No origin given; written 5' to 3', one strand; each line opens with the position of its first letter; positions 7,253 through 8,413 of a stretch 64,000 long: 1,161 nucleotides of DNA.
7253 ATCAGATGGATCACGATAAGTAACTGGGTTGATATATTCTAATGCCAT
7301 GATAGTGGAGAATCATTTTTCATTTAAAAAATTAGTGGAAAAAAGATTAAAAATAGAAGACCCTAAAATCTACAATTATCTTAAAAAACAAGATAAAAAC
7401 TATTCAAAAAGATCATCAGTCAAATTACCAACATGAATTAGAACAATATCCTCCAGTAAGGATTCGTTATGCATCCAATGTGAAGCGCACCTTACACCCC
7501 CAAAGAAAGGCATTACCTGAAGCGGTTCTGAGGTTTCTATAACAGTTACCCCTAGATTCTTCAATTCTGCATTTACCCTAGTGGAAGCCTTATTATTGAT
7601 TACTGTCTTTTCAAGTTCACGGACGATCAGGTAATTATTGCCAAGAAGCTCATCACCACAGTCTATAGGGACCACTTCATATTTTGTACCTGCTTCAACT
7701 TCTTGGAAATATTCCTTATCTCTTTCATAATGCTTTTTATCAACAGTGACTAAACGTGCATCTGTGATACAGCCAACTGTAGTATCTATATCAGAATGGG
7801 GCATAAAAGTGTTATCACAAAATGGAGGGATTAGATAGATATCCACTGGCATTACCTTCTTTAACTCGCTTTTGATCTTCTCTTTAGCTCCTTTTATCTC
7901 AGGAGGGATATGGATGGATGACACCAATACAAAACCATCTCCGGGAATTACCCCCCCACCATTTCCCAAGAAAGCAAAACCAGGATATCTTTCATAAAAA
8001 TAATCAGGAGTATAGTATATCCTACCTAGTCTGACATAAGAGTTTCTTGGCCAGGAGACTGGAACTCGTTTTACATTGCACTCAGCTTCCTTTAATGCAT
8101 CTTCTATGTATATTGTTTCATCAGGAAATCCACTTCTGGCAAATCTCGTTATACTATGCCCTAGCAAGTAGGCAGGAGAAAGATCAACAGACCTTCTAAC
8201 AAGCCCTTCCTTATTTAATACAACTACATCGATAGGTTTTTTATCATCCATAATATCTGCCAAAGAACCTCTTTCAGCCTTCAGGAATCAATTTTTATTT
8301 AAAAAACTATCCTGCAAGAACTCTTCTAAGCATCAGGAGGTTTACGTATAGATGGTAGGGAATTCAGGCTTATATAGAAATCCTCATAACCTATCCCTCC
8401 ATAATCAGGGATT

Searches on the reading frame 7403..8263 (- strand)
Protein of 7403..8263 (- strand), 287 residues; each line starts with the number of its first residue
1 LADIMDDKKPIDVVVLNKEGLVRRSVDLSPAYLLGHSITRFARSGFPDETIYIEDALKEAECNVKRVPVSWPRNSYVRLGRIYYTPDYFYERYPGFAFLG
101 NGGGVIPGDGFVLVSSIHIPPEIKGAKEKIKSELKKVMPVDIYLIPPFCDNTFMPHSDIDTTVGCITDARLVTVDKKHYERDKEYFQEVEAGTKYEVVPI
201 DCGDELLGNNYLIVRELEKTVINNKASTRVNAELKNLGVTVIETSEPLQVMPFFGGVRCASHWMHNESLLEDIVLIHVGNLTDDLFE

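Call 3: search_protein_families(library=pfam, proteins=[window:7403-8263:-], max_evalue=1)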
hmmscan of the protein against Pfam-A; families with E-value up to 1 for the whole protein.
window:7403-8263:- (287 aa): 1 family
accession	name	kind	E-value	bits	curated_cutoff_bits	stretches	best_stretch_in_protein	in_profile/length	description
PF22411.1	Mre11_2nd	-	0.11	12.9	27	0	58-79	12-33/59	Mre11 nuclease, second domain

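Call 4: search_protein_families(library=ncbifam, proteins=[window:7403-8263:-], max_evalue=1)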
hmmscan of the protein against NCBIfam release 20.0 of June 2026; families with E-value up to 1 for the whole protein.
window:7403-8263:- (287 aa): 1 family
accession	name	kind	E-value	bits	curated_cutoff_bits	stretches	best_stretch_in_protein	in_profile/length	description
TIGR01181.1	dTDP_gluc_dehyt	equivalog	0.15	11.2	365.1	1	159-235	16-91/321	dTDP-glucose 4,6-dehydratase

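Call 5: search_protein_families(library=padloc, proteins=[window:7403-8263:-], max_evalue=1)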
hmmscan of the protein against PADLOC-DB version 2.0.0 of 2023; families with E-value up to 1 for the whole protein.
window:7403-8263:- (287 aa): 1 family
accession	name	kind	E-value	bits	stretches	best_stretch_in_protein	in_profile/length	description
PDLC02648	DrmMII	-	0.041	10.7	1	174-245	322-392/468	DrmMII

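Call 6: search_solved_structures(query=window:7403-8263:-, max_evalue=10, show_alignments=3)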
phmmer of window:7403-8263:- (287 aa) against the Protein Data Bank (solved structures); distinct sequences matched with E-value up to 10: 1.
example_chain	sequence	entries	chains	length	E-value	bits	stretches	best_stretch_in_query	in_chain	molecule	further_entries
3ers_X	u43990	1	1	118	1.1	11.8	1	172-258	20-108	tRNA-binding protein ygjH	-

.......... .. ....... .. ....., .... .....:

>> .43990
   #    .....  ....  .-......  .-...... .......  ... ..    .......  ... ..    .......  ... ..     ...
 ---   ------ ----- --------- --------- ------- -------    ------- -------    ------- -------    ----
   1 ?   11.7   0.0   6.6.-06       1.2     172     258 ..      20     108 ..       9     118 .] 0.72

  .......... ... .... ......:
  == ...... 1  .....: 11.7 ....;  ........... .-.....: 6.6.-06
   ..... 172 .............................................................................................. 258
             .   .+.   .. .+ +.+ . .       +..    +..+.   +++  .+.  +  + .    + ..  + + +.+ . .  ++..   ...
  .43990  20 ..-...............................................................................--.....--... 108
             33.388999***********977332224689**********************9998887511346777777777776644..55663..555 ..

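Call 9: find_encoding_contigs(protein=window:7403-8263:-, flank=10000, max_places=10)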
Protein window:7403-8263:- (287 aa): no gene with exactly this product is on record in the collection.

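Call 12: find_homologous_proteins(query=window:7403-8263:-, max_evalue=0.001)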
Query window:7403-8263:- (287 aa): 2 proteins with E <= 0.001 among 886 candidates.
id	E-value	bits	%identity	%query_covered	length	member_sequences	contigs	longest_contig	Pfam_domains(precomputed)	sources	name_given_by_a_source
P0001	1.4e-190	650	100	99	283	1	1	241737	-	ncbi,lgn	-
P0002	2.8e-63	232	48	92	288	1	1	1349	-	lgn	-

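Call 13: find_encoding_contigs(protein=P0001, flank=10000, max_places=5)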
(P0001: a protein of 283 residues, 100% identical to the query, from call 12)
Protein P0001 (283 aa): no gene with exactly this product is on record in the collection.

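Call 14: find_encoding_contigs(protein=P0002, flank=10000, max_places=5)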
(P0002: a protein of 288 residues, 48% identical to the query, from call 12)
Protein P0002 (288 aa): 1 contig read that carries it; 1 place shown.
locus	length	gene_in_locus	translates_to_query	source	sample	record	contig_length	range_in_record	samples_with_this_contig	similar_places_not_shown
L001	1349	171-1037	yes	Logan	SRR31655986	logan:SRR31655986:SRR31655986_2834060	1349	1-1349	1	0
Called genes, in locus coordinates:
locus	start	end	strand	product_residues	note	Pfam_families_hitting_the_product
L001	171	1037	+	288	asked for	-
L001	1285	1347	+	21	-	?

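Call 18: find_encoding_contigs(protein=P0009, flank=10000, max_places=6)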
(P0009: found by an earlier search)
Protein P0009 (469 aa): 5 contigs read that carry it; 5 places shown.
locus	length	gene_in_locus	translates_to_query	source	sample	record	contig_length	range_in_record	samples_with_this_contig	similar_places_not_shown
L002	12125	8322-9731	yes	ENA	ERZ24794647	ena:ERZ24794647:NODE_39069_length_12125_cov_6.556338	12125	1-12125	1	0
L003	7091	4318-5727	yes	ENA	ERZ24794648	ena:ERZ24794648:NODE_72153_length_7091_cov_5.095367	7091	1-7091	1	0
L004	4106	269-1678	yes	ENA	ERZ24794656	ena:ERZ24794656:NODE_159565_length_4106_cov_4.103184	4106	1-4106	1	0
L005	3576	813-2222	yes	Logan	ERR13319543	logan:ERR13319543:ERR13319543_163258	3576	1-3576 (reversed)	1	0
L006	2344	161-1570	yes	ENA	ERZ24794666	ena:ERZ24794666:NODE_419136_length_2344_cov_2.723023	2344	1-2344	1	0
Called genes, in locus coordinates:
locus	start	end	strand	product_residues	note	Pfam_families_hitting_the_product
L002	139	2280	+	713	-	PF01564:Spermine_synth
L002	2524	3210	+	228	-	PF00902:TatC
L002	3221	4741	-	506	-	PF01875:Memo, PF01871:AMMECR1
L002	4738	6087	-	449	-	PF04055:Radical_SAM, PF13353:Fer4_12 (weak)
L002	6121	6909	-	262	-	PF12801:Fer4_5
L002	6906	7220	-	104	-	PF18930:DUF5679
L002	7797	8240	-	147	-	PF13404:HTH_AsnC-type, PF13412:HTH_24, PF22451:NirdL-like_HTH (weak), PF01037:AsnC_trans_reg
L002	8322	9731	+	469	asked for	PF03951:Gln-synt_N, PF00120:Gln-synt_C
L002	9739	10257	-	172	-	-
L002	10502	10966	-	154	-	-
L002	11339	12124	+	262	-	?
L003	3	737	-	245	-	?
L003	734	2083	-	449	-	PF04055:Radical_SAM, PF13353:Fer4_12 (weak)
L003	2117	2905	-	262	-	PF12801:Fer4_5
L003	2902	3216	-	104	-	PF18930:DUF5679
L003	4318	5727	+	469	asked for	PF03951:Gln-synt_N, PF00120:Gln-synt_C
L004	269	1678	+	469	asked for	PF03951:Gln-synt_N, PF00120:Gln-synt_C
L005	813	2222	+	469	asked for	PF03951:Gln-synt_N, PF00120:Gln-synt_C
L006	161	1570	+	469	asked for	PF03951:Gln-synt_N, PF00120:Gln-synt_C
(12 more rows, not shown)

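Call 27: search_protein_representatives(protein=window:7403-8263:-)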
Query: 287 residues. Proteins with E-value up to 0.001 (for the whole library): 31; up to 1e-10: 10; up to 1e-30: 4. The best 31 are listed.
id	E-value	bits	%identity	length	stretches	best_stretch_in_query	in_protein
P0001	4.5e-191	649.8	100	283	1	5-287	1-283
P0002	8.8e-64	232.1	50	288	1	12-276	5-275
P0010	1.9e-56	208.0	45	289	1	10-278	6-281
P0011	2.7e-52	194.4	41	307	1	10-279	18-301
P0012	1.6e-16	77.0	32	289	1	63-273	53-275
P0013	4.8e-16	75.4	29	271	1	13-271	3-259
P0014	1.3e-13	67.4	30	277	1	96-269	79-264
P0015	1.8e-13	66.9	31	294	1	58-268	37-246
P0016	3.4e-11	59.5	27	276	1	69-274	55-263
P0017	6.3e-11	58.6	33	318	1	65-271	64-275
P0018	2.7e-09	53.2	25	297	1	29-273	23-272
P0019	3.7e-09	52.8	31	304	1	62-270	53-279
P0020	4.3e-09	52.6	34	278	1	56-262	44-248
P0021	5.5e-09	52.2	34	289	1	63-267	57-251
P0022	1.8e-08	50.5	27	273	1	53-268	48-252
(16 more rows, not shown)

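Call 30: search_protein_families(library=pfam, alignment_id=A1, max_evalue=0.1)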
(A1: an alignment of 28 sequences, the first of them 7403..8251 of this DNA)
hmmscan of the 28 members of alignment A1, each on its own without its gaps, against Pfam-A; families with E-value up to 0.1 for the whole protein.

A. member 1, window:7403-8251:- (283 aa): 0 families

B. families by the number of members that match (of 28 scanned): 25 families
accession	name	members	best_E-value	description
PF19420.4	DDAH_eukar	2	0.00015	N,N dimethylarginine dimethylhydrolase, eukaryotic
PF13431.12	TPR_17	1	3.4e-10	Tetratricopeptide repeat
PF07719.23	TPR_2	1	4.7e-08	Tetratricopeptide repeat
PF13414.12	TPR_11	1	4.9e-08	TPR repeat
PF00515.34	TPR_1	1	3.1e-07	Tetratricopeptide repeat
PF13424.12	TPR_12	1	5e-06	Tetratricopeptide repeat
PF13174.12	TPR_6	1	8.1e-06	Tetratricopeptide repeat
PF13181.12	TPR_8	1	2.2e-05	Tetratricopeptide repeat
PF18768.7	RNPP_C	1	0.0011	RNPP family C-terminal domain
PF14559.12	TPR_19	1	0.0019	Tetratricopeptide repeat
PF10255.15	Paf67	1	0.0061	RNA polymerase I-associated factor PAF67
PF14889.11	PBP-Tp47_a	1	0.014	Penicillin-binding protein Tp47 domain a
PF12957.13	DUF3846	1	0.016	Domain of unknown function (DUF3846)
PF12895.13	ANAPC3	1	0.03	Anaphase-promoting complex, cyclosome, subunit 3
PF24259.1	DUF7460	1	0.033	Domain of unknown function (DUF7460)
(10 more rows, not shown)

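Call 31: search_solved_structures(query=A1, max_evalue=10, show_alignments=2)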
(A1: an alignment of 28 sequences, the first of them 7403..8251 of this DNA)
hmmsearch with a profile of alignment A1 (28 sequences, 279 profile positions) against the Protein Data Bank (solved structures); distinct sequences matched with E-value up to 10: 28.
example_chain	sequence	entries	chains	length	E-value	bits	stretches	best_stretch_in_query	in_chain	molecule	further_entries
5wpi_A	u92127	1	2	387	5.1e-05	25.6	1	139-250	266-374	HsvA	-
9azg_A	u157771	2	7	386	0.00018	23.8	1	179-249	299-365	2-nitroimidazole nitrohydrolase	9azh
1bwd_A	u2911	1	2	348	0.001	21.3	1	192-250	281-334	PROTEIN (INOSAMINE-PHOSPHATE AMIDINOTRANSFERASE)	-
6jv0_A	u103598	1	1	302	0.0022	20.3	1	186-254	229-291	Sll1336 protein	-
6juz_A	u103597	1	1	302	0.0022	20.2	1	186-254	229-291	Sll1336 protein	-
6lrf_A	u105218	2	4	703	0.0023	20.2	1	189-254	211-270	Alr4995 protein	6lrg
9b01_A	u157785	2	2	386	0.0059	18.8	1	179-247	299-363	2-nitroimidazole nitrohydrolase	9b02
6juy_A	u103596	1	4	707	0.014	17.6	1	187-254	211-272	Sll1336 protein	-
6u1r_A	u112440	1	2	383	0.049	15.8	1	182-250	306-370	SxtG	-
2jdx_A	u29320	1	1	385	0.067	15.4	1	192-250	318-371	PROTEIN (L-ARGININE:GLYCINE AMIDINOTRANSFERASE)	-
4ovk_A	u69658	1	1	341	0.081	15.1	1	191-270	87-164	Periplasmic binding protein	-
4bof_A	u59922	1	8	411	0.085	15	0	208-251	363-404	ARGININE DEIMINASE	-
1jdx_A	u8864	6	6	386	0.096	14.9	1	192-250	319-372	PROTEIN (L-ARGININE:GLYCINE AMIDINOTRANSFERASE)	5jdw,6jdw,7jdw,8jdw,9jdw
1jdw_A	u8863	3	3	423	0.12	14.5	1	192-250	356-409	L-ARGININE:GLYCINE AMIDINOTRANSFERASE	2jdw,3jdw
6lrh_A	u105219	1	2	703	0.24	13.5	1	189-253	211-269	Alr4995 protein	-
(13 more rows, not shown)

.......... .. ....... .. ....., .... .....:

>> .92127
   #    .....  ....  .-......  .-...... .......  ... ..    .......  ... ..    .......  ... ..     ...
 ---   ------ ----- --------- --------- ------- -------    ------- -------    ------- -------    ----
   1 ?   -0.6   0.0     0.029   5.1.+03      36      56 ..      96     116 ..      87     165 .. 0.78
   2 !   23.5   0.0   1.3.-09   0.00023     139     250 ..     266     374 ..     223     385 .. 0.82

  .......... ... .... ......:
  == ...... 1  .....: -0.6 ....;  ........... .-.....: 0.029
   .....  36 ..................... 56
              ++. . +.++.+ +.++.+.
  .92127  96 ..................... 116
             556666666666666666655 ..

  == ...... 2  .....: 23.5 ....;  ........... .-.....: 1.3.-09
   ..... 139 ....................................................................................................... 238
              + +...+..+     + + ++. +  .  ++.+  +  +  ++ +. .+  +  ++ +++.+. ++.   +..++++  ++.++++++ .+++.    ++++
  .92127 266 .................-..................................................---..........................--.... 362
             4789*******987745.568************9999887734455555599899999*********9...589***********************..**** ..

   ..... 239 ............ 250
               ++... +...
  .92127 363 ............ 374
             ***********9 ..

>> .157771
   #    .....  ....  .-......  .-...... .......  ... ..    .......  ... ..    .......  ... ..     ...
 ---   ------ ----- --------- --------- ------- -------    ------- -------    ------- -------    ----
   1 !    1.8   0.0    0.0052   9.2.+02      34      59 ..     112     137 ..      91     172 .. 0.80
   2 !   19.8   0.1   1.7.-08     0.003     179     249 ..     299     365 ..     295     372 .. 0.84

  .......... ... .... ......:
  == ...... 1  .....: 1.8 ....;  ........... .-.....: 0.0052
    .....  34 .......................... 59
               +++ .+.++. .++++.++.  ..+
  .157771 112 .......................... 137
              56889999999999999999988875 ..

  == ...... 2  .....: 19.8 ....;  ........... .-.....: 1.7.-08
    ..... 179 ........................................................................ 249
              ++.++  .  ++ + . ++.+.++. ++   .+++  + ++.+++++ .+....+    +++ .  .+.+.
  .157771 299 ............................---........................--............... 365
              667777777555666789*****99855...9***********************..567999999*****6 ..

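Call 32: find_encoding_contigs(protein=P0010, flank=10000, max_places=6)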
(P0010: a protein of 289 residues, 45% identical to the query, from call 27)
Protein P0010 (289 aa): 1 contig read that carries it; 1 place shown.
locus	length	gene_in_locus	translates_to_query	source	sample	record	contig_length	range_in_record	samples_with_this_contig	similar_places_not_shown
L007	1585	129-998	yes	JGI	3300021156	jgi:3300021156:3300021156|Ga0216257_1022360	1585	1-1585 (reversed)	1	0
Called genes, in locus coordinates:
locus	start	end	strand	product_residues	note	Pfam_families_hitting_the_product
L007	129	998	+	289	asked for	-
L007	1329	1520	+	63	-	-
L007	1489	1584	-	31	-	?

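Call 33: find_encoding_contigs(protein=P0011, flank=10000, max_places=6)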
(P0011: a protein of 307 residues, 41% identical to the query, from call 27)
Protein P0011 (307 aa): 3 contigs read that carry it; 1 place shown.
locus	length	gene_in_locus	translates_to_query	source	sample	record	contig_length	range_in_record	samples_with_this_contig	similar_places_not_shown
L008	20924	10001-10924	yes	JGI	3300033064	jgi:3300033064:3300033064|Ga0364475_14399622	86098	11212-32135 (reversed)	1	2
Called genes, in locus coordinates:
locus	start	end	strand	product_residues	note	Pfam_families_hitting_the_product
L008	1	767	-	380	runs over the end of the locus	PF01075:Glyco_transf_9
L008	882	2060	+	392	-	-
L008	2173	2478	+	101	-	PF19027:DUF5752 (faint)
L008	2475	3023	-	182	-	-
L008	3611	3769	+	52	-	-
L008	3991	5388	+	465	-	-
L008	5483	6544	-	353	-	PF13528:Glyco_trans_1_3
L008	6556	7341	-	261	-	PF01061:ABC2_membrane (weak)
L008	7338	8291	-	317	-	PF00005:ABC_tran, PF13304:AAA_21 (faint), PF13732:DrrA1-3_C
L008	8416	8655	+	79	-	-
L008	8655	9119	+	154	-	PF01850:PIN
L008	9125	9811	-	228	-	PF21003:NucS_N, PF01939:NucS_C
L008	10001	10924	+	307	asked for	-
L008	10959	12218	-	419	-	PF02812:ELFV_dehydrog_N, PF00208:ELFV_dehydrog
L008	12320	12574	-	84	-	-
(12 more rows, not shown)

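Call 39: predict_structure(alignment_id=A1)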
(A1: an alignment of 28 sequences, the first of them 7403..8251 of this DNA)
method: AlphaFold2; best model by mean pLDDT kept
length: 283 residues; sequences in the alignment: 28
mean_pLDDT: 90.8   pTM: 0.90
mean pLDDT of the five models: 90.8, 90.6, 90.3, 90.2, 90.1
residues with pLDDT >= 90: 214; 70-90: 43; 50-70: 16; < 50: 10
segments of 3 or more residues with pLDDT < 50: 276-283
pLDDT, mean of each block of 10 residues (from residue 1): 82 97 98 66 91 98 94 97 90 91 97 86 88 94 76 88 98 97 98 97 95 98 98 99 92 96 97 61 41
secondary structure, 60 per line:
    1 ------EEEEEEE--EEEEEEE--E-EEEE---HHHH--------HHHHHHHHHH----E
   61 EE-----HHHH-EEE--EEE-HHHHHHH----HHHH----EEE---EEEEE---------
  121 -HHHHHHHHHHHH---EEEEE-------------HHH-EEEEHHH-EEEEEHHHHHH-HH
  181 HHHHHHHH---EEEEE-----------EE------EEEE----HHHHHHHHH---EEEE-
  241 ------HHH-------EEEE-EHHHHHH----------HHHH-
elements in order: E7-13 E16-22 E27-30 H34-37 H46-55 E60-62 H68-71 E73-75 E78-80 H82-88 H93-96 E101-103 E107-111 H122-133 E137-141 E159-162 E167-171 H172-177 H179-188 E192-196 E216-219 H224-232 E236-239 E257-260 H263-268 H279-282

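Call 42: fold_search(model_id=the predicted structure, library=pdb)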
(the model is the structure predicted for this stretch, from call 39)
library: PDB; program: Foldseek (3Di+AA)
matches with E <= 10: 643; with E <= 0.001: 67
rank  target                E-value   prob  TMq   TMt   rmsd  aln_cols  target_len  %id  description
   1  6u1r_B                6.1e-08  1.00  0.57  0.48   9.2       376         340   12  SxtG an amidinotransferase from the Microseira wollei in Saxitoxin biosynthetic pathway (released 2020-03-18)
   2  6u1r_A                1.1e-07  1.00  0.53  0.43   7.4       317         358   14  SxtG an amidinotransferase from the Microseira wollei in Saxitoxin biosynthetic pathway (released 2020-03-18)
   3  1jdw                  1.4e-07  1.00  0.52  0.42   9.3       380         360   14  CRYSTAL STRUCTURE AND MECHANISM OF L-ARGININE: GLYCINE AMIDINOTRANSFERASE: A MITOCHONDRIAL ENZYME INVOLVED IN CREATINE B (released 1998-01-28)
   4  3bpb_A                1.6e-07  1.00  0.55  0.61   4.9       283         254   11  Crystal structure of the dimethylarginine dimethylaminohydrolase H162G adduct with S-methyl-L-thiocitrulline (released 2008-06-17)
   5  9b01                  1.6e-07  1.00  0.50  0.40  11.1       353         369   12  Catalytic mutant C357A nnhA in CHES buffer (released 2025-01-01)
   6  5wpi_A                2.0e-07  1.00  0.53  0.43   8.5       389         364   13  The virulence-associated protein HsvA from the fire blight pathogen Erwinia amylovora is a polyamine amidinotransferas (released 2017-11-15)
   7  6b10_A                2.4e-07  1.00  0.50  0.45   7.4       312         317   15  C. Jejuni Agmatine Deiminase (released 2017-12-13)
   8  2c6z                  2.7e-07  1.00  0.52  0.54   6.6       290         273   11  crystal structure of dimethylarginine dimethylaminohydrolase I in complex with citrulline (released 2006-05-17)
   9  6b10_B                2.7e-07  1.00  0.39  0.34  11.3       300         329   13  C. Jejuni Agmatine Deiminase (released 2017-12-13)
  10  7ut0_B                3.1e-07  1.00  0.55  0.55   5.5       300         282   10  Human DDAH-1, apo form (released 2022-05-18)
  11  6b2w_A                3.7e-07  1.00  0.43  0.38   9.6       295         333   13  C. Jejuni C315S Agmatine Deiminase with Substrate Bound (released 2017-12-13)
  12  3rhy_A                4.0e-07  1.00  0.56  0.63   4.8       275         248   11  Crystal structure of the dimethylarginine dimethylaminohydrolase adduct with 4-chloro-2-hydroxymethylpyridine (released 2011-06-15)
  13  1h70                  4.0e-07  1.00  0.56  0.61   5.9       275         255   11  DDAH FROM PSEUDOMONAS AERUGINOSA. C249S MUTANT COMPLEXED WITH CITRULLINE (released 2001-08-02)
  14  2jdx                  5.4e-07  1.00  0.49  0.39   7.9       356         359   12  CRYSTAL STRUCTURE OF HUMAN L-ARGININE:GLYCINE AMIDINOTRANSFERASE, DELETIONMUTANT ATDELTAM302 (released 1999-02-09)
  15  9azg                  5.8e-07  1.00  0.48  0.38  11.5       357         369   12  Native nnhA in H32 (released 2025-01-01)
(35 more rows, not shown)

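Call 43: find_related_loci(query=A2, collection=genome_contigs, flank=10000)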
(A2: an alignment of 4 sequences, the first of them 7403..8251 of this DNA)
Query A2 (283 aa) in genome_contigs; peptide patterns used: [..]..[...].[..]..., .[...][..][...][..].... (x = any residue, [..] = any of these).
59 stretches matched a pattern, but none encodes a relative of the query by tblastn (E <= 1e-3).
